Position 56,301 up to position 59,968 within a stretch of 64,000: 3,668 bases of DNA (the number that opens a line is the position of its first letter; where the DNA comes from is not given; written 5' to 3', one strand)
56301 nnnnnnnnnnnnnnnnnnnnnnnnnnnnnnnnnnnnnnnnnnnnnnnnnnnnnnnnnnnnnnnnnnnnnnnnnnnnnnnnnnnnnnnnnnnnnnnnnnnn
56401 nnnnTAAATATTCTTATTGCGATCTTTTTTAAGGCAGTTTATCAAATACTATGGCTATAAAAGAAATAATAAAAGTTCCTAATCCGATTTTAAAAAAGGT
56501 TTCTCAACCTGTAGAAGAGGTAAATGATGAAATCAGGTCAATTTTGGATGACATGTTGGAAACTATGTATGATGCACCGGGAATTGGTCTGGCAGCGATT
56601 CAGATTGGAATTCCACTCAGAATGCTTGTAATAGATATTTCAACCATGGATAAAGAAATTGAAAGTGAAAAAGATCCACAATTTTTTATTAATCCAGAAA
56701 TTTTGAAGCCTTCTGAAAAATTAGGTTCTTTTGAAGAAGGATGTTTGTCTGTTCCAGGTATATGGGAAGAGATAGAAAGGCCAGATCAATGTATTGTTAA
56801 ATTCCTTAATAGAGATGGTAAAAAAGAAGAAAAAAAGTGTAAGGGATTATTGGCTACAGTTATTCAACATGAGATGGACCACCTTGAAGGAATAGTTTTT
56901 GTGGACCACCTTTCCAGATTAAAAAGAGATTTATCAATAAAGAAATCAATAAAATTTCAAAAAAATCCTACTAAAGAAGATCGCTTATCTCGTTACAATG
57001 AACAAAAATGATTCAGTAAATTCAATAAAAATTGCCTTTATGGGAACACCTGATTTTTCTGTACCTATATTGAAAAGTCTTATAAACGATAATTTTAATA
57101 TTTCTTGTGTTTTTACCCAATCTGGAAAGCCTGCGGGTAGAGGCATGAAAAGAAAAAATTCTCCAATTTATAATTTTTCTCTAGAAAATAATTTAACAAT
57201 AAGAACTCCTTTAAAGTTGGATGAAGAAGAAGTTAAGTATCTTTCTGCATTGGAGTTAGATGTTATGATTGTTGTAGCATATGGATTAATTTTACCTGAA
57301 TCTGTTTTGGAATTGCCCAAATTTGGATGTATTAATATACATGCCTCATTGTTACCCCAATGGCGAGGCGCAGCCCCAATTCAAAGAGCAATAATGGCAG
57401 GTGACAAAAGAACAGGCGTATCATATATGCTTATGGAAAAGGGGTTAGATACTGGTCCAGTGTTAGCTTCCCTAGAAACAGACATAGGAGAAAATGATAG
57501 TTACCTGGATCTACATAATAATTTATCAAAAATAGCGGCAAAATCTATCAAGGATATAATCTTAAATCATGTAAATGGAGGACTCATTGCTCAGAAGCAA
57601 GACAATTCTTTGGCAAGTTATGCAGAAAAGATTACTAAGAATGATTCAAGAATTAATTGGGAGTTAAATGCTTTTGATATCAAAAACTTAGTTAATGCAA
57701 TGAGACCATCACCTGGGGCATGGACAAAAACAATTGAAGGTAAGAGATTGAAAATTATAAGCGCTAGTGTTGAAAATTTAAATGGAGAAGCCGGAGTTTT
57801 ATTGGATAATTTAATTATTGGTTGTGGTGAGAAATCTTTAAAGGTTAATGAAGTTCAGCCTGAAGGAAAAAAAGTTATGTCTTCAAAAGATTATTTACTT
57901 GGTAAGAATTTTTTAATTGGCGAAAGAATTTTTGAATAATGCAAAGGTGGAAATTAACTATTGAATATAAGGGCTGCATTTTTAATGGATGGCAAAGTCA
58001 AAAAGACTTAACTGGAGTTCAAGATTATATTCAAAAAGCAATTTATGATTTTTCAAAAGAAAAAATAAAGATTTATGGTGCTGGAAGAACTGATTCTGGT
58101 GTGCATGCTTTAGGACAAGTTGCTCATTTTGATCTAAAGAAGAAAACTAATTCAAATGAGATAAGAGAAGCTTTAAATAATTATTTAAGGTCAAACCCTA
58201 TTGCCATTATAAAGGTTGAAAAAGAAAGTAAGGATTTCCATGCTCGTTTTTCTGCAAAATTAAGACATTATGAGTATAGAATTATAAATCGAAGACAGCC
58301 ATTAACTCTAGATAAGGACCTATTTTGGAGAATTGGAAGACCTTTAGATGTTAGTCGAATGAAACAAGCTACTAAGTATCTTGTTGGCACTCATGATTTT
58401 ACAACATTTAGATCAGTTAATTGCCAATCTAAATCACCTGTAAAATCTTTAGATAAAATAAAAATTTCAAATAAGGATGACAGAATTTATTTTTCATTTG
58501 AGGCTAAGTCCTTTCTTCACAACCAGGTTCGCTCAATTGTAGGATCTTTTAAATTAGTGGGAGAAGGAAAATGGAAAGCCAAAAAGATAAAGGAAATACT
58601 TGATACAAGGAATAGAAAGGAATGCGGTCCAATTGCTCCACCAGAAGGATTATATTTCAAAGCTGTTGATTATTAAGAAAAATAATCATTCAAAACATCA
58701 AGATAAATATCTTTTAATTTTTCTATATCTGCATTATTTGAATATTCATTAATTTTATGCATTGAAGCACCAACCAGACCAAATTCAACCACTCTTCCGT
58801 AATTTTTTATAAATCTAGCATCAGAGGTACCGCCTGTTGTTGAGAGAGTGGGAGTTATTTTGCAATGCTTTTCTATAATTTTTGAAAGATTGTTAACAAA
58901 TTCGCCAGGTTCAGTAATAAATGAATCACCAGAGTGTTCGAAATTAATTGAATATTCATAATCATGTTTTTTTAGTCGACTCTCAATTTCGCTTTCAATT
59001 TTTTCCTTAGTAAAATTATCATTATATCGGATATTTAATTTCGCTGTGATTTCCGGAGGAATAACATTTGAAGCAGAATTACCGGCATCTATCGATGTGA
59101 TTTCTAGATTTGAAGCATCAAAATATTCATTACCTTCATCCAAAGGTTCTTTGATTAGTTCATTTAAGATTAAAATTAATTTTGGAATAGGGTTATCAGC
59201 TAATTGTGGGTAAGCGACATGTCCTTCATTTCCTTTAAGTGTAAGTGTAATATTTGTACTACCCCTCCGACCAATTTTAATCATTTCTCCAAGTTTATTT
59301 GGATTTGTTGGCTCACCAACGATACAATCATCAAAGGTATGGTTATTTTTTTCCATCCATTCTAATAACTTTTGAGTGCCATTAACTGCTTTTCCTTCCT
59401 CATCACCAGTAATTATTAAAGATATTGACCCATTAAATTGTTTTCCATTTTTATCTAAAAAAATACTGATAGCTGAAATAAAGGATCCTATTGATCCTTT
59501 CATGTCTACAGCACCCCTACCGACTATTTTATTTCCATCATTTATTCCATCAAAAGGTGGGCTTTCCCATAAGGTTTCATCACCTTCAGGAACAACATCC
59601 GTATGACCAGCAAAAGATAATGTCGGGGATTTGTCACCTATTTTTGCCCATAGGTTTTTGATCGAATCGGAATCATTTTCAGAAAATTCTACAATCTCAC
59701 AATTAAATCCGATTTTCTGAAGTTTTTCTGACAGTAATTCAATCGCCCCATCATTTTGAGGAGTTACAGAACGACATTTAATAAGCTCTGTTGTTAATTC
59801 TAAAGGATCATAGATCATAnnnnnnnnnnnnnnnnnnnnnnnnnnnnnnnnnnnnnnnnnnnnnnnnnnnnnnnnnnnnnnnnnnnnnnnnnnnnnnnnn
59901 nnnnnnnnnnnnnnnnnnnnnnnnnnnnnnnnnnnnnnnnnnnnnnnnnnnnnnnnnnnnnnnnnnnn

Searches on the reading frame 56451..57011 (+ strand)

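Call 74: search_protein_families(library=pfam, proteins=[window:56451-57011:+], max_evalue=0.00001)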
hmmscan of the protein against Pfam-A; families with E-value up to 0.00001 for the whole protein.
window:56451-57011:+ (186 aa): 1 family
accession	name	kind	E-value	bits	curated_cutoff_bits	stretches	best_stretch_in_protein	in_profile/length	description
PF01327.26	Pep_deformylase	-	1.7e-54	184.1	22.8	1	3-159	1-155/156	Polypeptide deformylase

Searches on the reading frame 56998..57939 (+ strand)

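Call 74: search_protein_families(library=pfam, proteins=[window:56998-57939:+], max_evalue=0.00001)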
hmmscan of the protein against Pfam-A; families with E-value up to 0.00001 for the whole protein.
window:56998-57939:+ (313 aa): 2 families
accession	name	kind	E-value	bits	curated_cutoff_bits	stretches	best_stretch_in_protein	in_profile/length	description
PF00551.24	Formyl_trans_N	-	1.4e-37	129.6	26.1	1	11-182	2-175/181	Formyl transferase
PF02911.23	Formyl_trans_C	-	1.3e-22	80.3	21.1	1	211-303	1-99/100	Formyl transferase, C-terminal domain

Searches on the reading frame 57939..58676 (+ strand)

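Call 74: search_protein_families(library=pfam, proteins=[window:57939-58676:+], max_evalue=0.00001)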
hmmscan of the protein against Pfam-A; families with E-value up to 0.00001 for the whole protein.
window:57939-58676:+ (245 aa): 1 family
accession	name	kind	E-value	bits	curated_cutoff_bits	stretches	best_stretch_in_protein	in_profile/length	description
PF01416.25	PseudoU_synth_1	-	2.8e-41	140.8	23.3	2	144-245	1-107/108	tRNA pseudouridine synthase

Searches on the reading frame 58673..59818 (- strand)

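Call 74: search_protein_families(library=pfam, proteins=[window:58673-59818:-], max_evalue=0.00001)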
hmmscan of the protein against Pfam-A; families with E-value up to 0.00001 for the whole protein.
window:58673-59818:- (381 aa): 2 families
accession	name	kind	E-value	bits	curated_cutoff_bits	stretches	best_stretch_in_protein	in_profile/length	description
PF01546.33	Peptidase_M20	-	4.3e-35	121.9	24.6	1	69-377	2-205/206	Peptidase family M20/M25/M40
PF07687.19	M20_dimer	-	1.3e-24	86.6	21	1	182-289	1-106/107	Peptidase dimerisation domain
